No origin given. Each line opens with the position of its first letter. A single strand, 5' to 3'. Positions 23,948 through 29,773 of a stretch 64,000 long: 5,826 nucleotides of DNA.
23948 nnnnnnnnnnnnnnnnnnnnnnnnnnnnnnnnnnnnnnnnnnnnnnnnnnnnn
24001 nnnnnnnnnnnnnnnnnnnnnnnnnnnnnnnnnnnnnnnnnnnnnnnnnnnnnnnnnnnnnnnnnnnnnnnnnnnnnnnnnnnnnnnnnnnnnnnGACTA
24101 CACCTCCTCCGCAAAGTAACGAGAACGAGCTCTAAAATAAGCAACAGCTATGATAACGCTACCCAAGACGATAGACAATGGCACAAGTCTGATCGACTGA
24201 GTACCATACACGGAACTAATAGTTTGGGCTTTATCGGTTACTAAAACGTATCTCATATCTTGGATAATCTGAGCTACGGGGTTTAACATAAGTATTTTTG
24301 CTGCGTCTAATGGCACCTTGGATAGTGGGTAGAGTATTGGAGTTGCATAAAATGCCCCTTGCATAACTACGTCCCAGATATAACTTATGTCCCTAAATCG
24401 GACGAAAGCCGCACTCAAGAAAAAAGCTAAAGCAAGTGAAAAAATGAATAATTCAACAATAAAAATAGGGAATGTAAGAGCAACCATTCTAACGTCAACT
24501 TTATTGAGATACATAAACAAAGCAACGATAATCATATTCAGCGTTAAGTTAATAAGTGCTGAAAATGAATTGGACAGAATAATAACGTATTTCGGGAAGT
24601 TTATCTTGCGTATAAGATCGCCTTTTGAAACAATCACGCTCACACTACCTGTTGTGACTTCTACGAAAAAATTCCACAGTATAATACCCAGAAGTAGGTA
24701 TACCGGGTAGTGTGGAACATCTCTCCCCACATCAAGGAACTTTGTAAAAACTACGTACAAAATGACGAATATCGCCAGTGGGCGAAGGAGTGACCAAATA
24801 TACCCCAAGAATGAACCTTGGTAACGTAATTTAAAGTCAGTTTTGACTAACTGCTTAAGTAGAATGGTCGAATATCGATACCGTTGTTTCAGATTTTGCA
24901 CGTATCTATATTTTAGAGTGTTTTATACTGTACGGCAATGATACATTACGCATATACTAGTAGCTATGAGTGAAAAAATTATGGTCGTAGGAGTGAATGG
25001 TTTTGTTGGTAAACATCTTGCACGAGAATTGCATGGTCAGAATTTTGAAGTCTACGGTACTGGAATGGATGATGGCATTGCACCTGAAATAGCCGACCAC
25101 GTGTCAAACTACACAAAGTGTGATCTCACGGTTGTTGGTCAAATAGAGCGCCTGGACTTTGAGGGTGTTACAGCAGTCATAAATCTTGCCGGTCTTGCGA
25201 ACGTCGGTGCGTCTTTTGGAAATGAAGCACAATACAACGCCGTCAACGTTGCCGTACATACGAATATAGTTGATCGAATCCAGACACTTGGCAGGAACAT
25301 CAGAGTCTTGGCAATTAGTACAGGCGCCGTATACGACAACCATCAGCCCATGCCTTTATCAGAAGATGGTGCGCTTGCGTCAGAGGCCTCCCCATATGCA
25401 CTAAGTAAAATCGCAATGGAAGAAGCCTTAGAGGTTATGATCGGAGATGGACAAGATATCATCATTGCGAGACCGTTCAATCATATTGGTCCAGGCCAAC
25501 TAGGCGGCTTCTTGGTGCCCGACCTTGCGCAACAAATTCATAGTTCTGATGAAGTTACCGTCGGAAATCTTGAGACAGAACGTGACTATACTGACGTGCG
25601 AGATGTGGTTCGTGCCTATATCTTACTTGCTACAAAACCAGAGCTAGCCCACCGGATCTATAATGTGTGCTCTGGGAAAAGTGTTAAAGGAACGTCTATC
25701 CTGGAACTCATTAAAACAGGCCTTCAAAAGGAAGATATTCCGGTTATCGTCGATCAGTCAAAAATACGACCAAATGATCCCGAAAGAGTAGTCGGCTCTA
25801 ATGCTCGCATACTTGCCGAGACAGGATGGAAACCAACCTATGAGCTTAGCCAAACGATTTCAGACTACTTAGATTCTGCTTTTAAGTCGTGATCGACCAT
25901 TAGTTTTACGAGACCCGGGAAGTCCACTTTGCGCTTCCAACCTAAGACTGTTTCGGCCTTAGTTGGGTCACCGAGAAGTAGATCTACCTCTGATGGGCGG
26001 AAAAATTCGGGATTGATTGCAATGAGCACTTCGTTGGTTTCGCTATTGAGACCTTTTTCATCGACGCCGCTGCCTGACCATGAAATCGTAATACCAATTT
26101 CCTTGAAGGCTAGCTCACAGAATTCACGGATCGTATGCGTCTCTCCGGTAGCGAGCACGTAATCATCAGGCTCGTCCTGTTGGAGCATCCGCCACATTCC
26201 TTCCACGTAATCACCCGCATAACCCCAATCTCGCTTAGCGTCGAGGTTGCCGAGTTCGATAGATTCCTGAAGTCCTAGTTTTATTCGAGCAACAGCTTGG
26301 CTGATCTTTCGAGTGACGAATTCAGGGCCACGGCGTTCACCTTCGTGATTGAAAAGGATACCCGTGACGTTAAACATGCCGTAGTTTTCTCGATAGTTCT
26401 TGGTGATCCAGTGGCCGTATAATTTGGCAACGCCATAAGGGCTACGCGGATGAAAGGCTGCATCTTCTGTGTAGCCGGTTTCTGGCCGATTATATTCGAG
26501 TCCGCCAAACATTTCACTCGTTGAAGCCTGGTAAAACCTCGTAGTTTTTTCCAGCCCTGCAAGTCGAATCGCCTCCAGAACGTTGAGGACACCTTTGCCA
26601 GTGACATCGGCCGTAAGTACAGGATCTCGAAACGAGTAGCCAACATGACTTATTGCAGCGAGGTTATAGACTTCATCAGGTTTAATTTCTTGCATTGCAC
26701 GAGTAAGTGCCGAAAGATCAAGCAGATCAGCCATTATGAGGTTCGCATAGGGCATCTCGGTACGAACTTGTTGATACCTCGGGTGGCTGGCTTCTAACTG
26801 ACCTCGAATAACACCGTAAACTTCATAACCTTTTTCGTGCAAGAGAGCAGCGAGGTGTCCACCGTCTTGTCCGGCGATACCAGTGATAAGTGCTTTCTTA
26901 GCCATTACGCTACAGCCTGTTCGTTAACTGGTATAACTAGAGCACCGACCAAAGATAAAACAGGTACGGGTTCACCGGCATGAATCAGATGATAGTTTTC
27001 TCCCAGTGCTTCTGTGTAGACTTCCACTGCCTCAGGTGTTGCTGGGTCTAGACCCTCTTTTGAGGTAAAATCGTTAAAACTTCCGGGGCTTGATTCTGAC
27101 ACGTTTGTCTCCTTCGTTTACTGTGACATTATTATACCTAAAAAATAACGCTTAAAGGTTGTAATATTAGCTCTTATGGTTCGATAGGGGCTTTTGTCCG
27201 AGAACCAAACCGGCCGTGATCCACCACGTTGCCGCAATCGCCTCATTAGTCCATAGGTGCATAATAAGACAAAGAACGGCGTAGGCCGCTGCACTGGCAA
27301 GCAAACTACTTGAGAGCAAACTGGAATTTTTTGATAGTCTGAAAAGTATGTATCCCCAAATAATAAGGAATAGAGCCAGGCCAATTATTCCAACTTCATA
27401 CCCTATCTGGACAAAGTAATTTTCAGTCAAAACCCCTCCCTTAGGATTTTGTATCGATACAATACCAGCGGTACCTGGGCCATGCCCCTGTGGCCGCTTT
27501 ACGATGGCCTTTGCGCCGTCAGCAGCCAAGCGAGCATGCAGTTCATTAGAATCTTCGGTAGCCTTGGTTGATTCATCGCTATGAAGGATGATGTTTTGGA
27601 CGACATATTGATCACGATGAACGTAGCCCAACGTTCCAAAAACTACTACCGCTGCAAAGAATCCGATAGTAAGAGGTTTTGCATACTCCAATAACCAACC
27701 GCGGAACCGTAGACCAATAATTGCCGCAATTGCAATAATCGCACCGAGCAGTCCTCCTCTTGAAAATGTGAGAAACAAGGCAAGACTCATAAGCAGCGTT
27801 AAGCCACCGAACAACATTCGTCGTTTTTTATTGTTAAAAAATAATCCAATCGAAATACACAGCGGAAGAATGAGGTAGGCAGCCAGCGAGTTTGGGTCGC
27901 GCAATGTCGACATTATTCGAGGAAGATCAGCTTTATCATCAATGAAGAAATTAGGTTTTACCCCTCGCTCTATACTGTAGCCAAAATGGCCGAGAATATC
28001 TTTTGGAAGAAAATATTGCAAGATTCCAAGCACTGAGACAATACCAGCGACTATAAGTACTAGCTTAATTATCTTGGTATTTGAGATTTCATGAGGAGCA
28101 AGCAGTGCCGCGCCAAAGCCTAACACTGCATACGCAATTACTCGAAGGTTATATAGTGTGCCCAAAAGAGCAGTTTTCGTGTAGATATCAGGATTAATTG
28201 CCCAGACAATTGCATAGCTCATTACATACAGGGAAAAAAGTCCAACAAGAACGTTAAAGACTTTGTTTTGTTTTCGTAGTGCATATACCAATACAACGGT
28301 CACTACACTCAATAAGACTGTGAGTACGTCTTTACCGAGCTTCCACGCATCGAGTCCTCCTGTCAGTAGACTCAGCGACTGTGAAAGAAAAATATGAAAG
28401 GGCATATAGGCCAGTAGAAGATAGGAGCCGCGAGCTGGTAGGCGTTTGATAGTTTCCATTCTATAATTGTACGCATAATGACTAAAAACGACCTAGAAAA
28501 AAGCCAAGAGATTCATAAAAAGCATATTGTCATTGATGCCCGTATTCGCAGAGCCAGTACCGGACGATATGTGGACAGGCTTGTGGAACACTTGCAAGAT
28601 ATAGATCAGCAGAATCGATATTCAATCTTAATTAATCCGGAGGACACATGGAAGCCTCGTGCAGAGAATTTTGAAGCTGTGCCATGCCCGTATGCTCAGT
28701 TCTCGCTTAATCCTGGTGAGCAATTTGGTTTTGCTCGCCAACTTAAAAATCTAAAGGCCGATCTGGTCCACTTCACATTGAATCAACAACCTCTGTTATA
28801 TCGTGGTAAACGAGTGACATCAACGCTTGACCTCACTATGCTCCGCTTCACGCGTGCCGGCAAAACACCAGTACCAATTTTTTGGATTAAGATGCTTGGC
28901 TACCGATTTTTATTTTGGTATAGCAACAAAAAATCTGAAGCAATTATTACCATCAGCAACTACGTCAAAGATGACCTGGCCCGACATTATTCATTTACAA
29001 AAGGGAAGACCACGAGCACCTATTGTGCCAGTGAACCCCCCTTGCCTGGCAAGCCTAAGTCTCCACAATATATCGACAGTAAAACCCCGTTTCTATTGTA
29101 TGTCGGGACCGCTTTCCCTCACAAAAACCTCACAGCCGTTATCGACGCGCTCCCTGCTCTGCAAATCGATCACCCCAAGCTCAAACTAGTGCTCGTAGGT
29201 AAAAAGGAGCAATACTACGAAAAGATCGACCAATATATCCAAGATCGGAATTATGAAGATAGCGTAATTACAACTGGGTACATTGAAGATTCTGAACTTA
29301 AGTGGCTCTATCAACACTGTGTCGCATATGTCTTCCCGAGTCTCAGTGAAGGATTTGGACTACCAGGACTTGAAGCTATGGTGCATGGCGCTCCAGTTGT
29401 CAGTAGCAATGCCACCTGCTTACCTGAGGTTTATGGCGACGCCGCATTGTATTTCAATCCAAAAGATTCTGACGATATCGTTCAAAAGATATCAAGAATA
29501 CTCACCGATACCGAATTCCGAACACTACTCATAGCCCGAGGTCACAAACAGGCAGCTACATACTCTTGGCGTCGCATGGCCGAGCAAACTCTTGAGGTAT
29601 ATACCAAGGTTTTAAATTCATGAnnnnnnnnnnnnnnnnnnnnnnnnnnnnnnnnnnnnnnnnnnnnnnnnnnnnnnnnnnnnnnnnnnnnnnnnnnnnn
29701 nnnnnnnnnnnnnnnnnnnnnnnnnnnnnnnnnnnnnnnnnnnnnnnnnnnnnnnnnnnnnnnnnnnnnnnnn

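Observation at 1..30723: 30-kb glycan locus combining ABC-transporter, Wzx/ligase-like and lipid-linked extracytoplasmic glycosylation parts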

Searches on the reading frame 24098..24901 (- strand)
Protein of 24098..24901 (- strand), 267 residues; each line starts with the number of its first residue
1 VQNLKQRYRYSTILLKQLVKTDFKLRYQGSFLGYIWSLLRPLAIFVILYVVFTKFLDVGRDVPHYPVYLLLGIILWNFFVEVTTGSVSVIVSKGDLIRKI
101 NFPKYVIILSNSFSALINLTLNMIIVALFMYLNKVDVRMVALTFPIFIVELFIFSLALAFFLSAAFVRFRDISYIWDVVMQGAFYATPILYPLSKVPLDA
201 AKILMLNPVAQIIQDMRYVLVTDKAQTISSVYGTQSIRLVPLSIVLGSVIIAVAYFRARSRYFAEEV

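Call 5: search_protein_families(library=pfam, proteins=[window:24098-24901:-], max_evalue=0.001)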
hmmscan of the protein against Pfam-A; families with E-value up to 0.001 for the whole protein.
window:24098-24901:- (267 aa): 1 family
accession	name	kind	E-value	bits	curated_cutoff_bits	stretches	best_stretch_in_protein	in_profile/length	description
PF01061.29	ABC2_membrane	-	2.3e-15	57.1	26.9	1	15-220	3-210/211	ABC-2 type transporter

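Call 95: search_protein_families(library=ncbifam, proteins=[window:24098-24901:-], max_evalue=1e-8)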
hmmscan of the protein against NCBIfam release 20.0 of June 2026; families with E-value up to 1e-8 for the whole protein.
window:24098-24901:- (267 aa): 1 family
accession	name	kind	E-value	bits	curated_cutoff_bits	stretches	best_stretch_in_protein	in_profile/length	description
NF050109.1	galactan_ABC_perm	equivalog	6.8e-15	55.3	380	1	13-263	22-271/272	galactan export ABC transporter permease subunit Wzm/RfbD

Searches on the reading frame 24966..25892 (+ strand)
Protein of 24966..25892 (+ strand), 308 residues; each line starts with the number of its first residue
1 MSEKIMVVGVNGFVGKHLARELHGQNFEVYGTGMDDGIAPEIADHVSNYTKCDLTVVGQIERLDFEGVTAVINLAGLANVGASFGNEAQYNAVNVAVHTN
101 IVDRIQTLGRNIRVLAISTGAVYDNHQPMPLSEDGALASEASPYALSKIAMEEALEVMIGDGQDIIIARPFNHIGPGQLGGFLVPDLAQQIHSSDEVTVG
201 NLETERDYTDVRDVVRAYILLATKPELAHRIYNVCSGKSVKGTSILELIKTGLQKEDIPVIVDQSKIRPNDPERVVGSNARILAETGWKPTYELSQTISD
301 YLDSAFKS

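Call 5: search_protein_families(library=pfam, proteins=[window:24966-25892:+], max_evalue=0.001)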
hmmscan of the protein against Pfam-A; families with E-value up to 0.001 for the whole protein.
window:24966-25892:+ (308 aa): 4 families
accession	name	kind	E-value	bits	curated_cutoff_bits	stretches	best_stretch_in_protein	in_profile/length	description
PF01370.27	Epimerase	-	1.7e-42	145.9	20.9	1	5-235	1-240/240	NAD dependent epimerase/dehydratase family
PF16363.11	GDP_Man_Dehyd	-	4e-36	125.6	27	1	6-300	1-331/332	GDP-mannose 4,6 dehydratase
PF04321.23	RmlD_sub_bind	-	9e-11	41.8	27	1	4-169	2-147/287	RmlD substrate binding domain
PF01073.25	3Beta_HSD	-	3.3e-07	30.1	22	1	6-221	1-228/280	3-beta hydroxysteroid dehydrogenase/isomerase family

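Call 9: search_protein_families(library=ncbifam, proteins=[window:24966-25892:+], max_evalue=0.01)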
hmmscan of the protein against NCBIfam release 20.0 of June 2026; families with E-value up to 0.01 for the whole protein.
window:24966-25892:+ (308 aa): 21 families
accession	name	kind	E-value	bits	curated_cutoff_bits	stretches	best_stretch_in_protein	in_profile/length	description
TIGR04180.1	EDH_00030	hypoth_equivalog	8e-32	110.5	475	1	5-292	1-296/297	NAD-dependent 4,6-dehydratase LegB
TIGR01179.1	galE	equivalog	6.2e-27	94.3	262.3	1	4-301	1-321/332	UDP-glucose 4-epimerase GalE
TIGR01181.1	dTDP_gluc_dehyt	equivalog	5.4e-20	71.7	365.1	1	5-299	2-305/321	dTDP-glucose 4,6-dehydratase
TIGR02622.1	CDP_4_6_dhtase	equivalog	7.2e-12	45.1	278.45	1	3-300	5-325/352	CDP-glucose 4,6-dehydratase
NF047922.1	GDPFucSynFcl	equivalog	1.6e-09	37.6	500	1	2-301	2-297/308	GDP-L-fucose synthase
NF008872.0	PRK11908.1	equivalog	1.6e-09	37.3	294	1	3-249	2-264/349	bifunctional UDP-4-keto-pentose/UDP-xylose synthase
TIGR03466.1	HpnA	hypoth_equivalog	1.8e-09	37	367.65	1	4-179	2-176/327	hopanoid-associated sugar epimerase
TIGR01472.1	gmd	equivalog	2e-09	37.2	415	1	69-306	79-339/342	GDP-mannose 4,6-dehydratase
NF042422.1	oxyalk_red_OleD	equivalog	2.5e-08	33.7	580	1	4-221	2-218/329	2-alkyl-3-oxoalkanoate reductase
TIGR02197.1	heptose_epim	equivalog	2.8e-08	33.3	274.6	1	5-304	1-312/316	ADP-glyceromanno-heptose 6-epimerase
NF042423.1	oxyalk_red_Shew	equivalog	6.4e-08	32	580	1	3-238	9-242/331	2-alkyl-3-oxoalkanoate reductase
TIGR01746.1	Thioester-redct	subfamily_domain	1e-07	31.5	213.35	1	89-254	107-283/371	thioester reductase domain-containing protein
NF007956.0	PRK10675.1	subfamily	1.7e-07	30.7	394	1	64-176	70-183/338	UDP-glucose 4-epimerase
TIGR01214.1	rmlD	equivalog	2.8e-07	29.9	224.05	1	4-159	1-139/285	dTDP-4-dehydrorhamnose reductase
NF043036.1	ErythonDh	equivalog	5.2e-07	29.2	325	1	4-151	2-156/321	D-erythronate dehydrogenase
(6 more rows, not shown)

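Call 42: search_solved_structures(query=window:24966-25892:+, max_evalue=1e-10)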
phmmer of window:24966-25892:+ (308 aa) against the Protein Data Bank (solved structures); distinct sequences matched with E-value up to 1e-10: 9.
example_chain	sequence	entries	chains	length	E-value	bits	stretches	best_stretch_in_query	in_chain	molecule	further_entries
2pk3_A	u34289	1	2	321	2.6e-39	139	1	4-304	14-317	GDP-6-deoxy-D-lyxo-4-hexulose reductase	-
6x3b_A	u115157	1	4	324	3.4e-37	132.1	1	69-300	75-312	GDP-6-deoxy-D-mannose reductase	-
4lw8_A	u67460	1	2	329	4.5e-31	112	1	3-303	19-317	Putative epimerase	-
3vps_A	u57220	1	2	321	8.7e-18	68.4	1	3-251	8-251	NAD-dependent epimerase/dehydratase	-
6dnt_A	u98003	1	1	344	1.3e-13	54.7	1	4-271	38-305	NAD-dependent epimerase/dehydratase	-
6kv9_A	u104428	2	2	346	2e-13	54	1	5-248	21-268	MoeE5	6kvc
8wxk_A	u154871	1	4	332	1.2e-11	48.2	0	4-296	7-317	UDP-glucose 4-epimerase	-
4twr_A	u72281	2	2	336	6.9e-11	45.7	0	4-293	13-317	NAD binding site:NAD-dependent epimerase/dehydratase:UDP-glucose 4-epimerase | UDP-glucose 4-epimerase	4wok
10ke_A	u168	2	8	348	8.7e-11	45.4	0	3-263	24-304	Capsular polysaccharide biosynthesis protein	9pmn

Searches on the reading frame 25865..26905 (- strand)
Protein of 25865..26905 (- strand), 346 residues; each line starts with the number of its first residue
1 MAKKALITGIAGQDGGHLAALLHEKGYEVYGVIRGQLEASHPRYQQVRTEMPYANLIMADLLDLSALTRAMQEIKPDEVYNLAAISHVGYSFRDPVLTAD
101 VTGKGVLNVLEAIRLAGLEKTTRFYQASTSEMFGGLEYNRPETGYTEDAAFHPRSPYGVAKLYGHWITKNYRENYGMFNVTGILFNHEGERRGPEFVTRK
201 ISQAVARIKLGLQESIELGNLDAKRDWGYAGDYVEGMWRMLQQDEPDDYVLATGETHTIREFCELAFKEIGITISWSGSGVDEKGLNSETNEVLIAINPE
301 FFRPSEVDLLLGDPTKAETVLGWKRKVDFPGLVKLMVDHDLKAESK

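Call 5: search_protein_families(library=pfam, proteins=[window:25865-26905:-], max_evalue=0.001)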
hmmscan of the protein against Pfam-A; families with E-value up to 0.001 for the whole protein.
window:25865-26905:- (346 aa): 3 families
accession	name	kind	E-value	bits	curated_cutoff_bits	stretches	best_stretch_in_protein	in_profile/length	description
PF16363.11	GDP_Man_Dehyd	-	1.5e-132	442.5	27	1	6-336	1-332/332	GDP-mannose 4,6 dehydratase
PF01370.27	Epimerase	-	2.4e-66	224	20.9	1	5-251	1-239/240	NAD dependent epimerase/dehydratase family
PF04321.23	RmlD_sub_bind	-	4.2e-13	49.4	27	1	4-188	2-155/287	RmlD substrate binding domain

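Call 75: search_protein_families(library=ncbifam, proteins=[window:25865-26905:-], max_evalue=0.00001)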
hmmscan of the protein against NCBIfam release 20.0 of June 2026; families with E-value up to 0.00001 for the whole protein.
window:25865-26905:- (346 aa): 11 families
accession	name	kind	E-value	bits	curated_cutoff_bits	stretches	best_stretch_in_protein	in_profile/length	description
TIGR01472.1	gmd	equivalog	8.6e-132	439.4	415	1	3-342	1-340/342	GDP-mannose 4,6-dehydratase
TIGR04180.1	EDH_00030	hypoth_equivalog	4e-24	85.2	475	1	6-327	2-296/297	NAD-dependent 4,6-dehydratase LegB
TIGR01181.1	dTDP_gluc_dehyt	equivalog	5.5e-22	78.2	365.1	1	5-271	2-262/321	dTDP-glucose 4,6-dehydratase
TIGR02622.1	CDP_4_6_dhtase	equivalog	3.6e-17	62.5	278.45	1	3-175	5-172/352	CDP-glucose 4,6-dehydratase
TIGR01179.1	galE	equivalog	7.4e-16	57.9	262.3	1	5-189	2-178/332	UDP-glucose 4-epimerase GalE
NF007582.0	PRK10217.1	equivalog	1.5e-12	47.3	698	1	56-244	55-243/355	dTDP-glucose 4,6-dehydratase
NF007490.0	PRK10084.1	subfamily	4.7e-12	45.6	649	1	55-244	53-250/361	dTDP-glucose 4,6-dehydratase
TIGR01214.1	rmlD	equivalog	5.1e-10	38.9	224.05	1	5-198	2-161/285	dTDP-4-dehydrorhamnose reductase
NF011728.1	PRK15181.1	equivalog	9.5e-08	31.4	760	1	3-197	16-205/348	Vi polysaccharide biosynthesis UDP-N-acetylglucosaminuronic acid C-4 epimerase TviC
NF007956.0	PRK10675.1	subfamily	4e-07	29.5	394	1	4-180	2-172/338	UDP-glucose 4-epimerase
NF043036.1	ErythonDh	equivalog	1.2e-06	28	325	1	4-171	2-163/321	D-erythronate dehydrogenase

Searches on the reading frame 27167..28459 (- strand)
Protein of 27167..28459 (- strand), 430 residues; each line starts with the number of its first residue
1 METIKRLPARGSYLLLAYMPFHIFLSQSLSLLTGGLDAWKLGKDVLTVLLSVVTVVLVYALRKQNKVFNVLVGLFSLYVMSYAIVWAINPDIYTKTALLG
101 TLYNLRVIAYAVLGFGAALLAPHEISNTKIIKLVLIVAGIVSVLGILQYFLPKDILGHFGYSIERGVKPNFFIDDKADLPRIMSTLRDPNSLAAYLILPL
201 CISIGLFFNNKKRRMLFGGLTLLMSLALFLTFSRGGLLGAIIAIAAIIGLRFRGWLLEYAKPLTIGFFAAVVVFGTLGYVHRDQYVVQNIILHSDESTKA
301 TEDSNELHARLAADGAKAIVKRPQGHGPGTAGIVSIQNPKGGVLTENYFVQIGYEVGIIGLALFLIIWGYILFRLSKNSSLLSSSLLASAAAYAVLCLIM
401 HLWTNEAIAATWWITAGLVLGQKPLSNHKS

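Call 5: search_protein_families(library=pfam, proteins=[window:27167-28459:-], max_evalue=0.001)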
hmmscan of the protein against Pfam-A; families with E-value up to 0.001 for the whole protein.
window:27167-28459:- (430 aa): 1 family
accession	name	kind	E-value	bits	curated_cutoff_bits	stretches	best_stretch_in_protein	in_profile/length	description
PF04932.20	Wzy_C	-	7.7e-13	48.9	31.7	1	221-365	3-149/149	O-Antigen ligase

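Call 9: search_protein_families(library=ncbifam, proteins=[window:27167-28459:-], max_evalue=0.01)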
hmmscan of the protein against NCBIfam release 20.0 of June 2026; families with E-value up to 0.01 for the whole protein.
window:27167-28459:- (430 aa): 2 families
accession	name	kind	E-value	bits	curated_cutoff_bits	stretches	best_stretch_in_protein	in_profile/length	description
TIGR00947.1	2A73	equivalog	7.1e-12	45.1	366.4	1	47-413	44-413/425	IctB family putative bicarbonate transporter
TIGR03097.1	PEP_O_lig_1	hypoth_equivalog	7e-06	25.2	188.1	1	184-379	162-352/408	putative O-glycosylation ligase, exosortase A system-associated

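Call 53: search_solved_structures(query=window:27167-28459:-, max_evalue=5)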
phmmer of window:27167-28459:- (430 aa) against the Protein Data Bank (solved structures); distinct sequences matched with E-value up to 5: 0.

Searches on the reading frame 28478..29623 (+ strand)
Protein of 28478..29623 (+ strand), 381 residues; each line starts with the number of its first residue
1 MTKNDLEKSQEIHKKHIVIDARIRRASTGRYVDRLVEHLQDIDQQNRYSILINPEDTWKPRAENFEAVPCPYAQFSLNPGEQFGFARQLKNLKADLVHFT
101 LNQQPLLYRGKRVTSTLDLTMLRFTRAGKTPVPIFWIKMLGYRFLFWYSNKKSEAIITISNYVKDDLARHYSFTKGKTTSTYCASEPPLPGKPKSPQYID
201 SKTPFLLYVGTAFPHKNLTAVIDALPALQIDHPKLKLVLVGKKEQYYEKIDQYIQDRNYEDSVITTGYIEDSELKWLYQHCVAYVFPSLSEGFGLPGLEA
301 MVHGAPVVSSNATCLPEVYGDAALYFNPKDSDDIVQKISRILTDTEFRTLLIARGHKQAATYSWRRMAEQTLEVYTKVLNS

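Call 5: search_protein_families(library=pfam, proteins=[window:28478-29623:+], max_evalue=0.001)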
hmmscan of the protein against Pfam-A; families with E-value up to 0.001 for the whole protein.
window:28478-29623:+ (381 aa): 5 families
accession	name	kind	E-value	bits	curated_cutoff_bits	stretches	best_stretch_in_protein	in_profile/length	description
PF00534.26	Glycos_transf_1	-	2.5e-34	118.7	26.4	1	199-357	11-171/172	Glycosyl transferases group 1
PF13692.12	Glyco_trans_1_4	-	8.6e-27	94.6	27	1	204-344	2-142/142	Glycosyl transferases group 1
PF20706.3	GT4-conflict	-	5.4e-10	39.2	26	1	191-318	187-319/385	Family 4 Glycosyltransferase in conflict systems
PF13439.12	Glyco_transf_4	-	5.1e-07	30.3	28.5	1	29-179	5-160/170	Glycosyltransferase Family 4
PF13524.12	Glyco_trans_1_2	-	4.3e-06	27.2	25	1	233-372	13-143/144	Glycosyl transferase-like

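Call 95: search_protein_families(library=ncbifam, proteins=[window:28478-29623:+], max_evalue=1e-8)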
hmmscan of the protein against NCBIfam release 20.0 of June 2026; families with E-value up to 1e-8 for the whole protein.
window:28478-29623:+ (381 aa): 19 families
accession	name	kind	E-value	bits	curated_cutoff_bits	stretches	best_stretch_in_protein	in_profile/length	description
TIGR04047.1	MSMEG_0565_glyc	hypoth_equivalog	2.2e-26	92.8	259.85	1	155-376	141-372/373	MSMEG_0565 family glycosyltransferase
NF038295.1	EPS_HpsP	equivalog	6.5e-20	71.5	550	1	198-378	202-387/388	hormogonium polysaccharide biosynthesis glycosyltransferase HpsP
TIGR02149.1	glgA_Coryne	subfamily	6.3e-18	65.1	302.4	1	151-379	143-391/391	glycogen synthase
NF041010.1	glycosy_Agl16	equivalog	1.5e-15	56.9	575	1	151-377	132-350/352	glycosylation protein Agl16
TIGR03999.1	thiol_BshA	equivalog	2.6e-15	56.2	273.7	1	148-379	140-374/375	N-acetyl-alpha-D-glucosaminyl L-malate synthase BshA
TIGR04063.1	stp3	hypoth_equivalog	1.4e-13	50.5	442.05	1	202-379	212-396/397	TIGR04063 family PEP-CTERM/XrtA system glycosyltransferase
TIGR04157.1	glyco_rSAM_CFB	subfamily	1.5e-13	50.6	400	1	152-324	169-344/406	TIGR04157 family glycosyltransferase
TIGR03449.1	mycothiol_MshA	equivalog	2e-13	50.1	462.5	1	199-379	216-404/406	D-inositol-3-phosphate glycosyltransferase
NF038298.1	EPS_HpsO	equivalog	6.7e-13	48.2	575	1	205-378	203-387/388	hormogonium polysaccharide biosynthesis glycosyltransferase HpsO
NF038255.1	exopoly_VpsD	equivalog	1.2e-12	47.4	300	1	86-346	94-352/381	VpsD family glycosyltransferase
NF041876.1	EPS_EpsE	equivalog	4.2e-12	46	400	1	214-369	225-387/389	exopolysaccharide biosynthesis GT4 family glycosyltransferase EpsE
NF053513.1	Gtran_IagA_BgsA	equivalog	8.7e-12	44.7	460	1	199-379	157-332/333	LTA glycolipid anchor biosynthesis glycosyltransferase, IagA/BgsA family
NF053787.1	GlcN_PG_synth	equivalog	1.1e-11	44.3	480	1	199-379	193-360/361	N-acetylglucosaminyl phosphatidylglycerol synthase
NF047684.1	TeichurnBiosyTuaC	equivalog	1.5e-11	43.8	550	1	204-379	220-390/391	teichuronic acid biosynthesis protein TuaC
NF047881.1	glyco_SdgB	exception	5.5e-11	41.8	800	1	206-370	324-488/496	serine-aspartate repeat adhesin O-glycosyltransferase SdgB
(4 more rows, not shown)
